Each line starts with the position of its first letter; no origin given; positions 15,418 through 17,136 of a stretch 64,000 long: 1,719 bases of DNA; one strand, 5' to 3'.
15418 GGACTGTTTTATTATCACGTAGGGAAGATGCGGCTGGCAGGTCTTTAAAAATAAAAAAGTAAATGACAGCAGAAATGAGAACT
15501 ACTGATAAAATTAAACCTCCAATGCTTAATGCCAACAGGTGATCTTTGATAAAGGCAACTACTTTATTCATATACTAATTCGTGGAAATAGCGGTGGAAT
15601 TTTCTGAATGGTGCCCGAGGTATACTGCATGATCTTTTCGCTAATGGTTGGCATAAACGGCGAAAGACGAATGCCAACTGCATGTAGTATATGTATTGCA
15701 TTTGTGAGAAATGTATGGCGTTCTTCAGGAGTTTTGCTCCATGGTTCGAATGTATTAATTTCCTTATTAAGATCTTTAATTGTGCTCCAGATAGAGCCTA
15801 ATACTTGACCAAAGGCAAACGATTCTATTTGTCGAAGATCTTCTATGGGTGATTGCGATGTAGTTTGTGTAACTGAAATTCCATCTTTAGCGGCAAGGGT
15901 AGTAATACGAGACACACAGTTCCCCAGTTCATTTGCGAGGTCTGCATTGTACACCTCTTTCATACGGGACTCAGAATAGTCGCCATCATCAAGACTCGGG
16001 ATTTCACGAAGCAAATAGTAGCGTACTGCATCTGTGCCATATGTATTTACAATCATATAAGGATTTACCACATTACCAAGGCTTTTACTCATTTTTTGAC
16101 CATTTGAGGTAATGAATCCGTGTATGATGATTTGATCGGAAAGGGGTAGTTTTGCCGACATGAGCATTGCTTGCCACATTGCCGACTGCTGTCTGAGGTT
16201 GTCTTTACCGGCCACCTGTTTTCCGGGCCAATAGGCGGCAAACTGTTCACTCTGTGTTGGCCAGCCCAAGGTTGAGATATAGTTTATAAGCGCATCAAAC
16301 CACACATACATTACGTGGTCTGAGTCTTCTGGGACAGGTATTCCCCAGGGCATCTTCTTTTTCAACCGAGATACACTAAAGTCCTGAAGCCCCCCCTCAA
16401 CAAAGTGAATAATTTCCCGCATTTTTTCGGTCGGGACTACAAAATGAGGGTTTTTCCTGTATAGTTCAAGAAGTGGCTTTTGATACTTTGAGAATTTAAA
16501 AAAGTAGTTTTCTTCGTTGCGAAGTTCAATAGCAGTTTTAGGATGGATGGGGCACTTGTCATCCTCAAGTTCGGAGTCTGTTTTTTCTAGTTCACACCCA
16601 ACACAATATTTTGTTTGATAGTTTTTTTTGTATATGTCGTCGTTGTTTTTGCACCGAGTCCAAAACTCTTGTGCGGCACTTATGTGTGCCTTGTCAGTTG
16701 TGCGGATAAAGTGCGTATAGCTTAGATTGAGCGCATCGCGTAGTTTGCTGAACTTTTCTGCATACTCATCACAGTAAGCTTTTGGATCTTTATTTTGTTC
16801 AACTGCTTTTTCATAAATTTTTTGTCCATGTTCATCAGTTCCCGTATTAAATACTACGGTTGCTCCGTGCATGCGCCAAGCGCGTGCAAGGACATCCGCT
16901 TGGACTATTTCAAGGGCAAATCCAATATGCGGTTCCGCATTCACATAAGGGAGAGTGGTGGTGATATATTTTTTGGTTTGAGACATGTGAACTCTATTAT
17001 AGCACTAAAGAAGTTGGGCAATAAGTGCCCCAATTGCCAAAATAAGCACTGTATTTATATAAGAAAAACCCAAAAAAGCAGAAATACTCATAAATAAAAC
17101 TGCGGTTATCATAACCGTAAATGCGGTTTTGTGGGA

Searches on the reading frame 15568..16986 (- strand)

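Call 54: search_protein_families(library=pfam, proteins=[window:15568-16986:-], max_evalue=0.00001)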
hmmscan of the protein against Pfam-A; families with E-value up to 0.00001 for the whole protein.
window:15568-16986:- (472 aa): 3 families
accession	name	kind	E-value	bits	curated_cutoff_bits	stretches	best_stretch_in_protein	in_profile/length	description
PF09334.17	tRNA-synt_1g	-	2.5e-97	326.6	20.1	2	137-361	161-390/391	tRNA synthetases class I (M)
PF00133.28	tRNA-synt_1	-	1.8e-33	116.4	22.7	2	223-326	296-403/414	tRNA synthetases class I (I, L, M and V)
PF01406.26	tRNA-synt_1e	-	1.1e-14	54.9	27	2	14-122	18-125/301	tRNA synthetases class I (C) catalytic domain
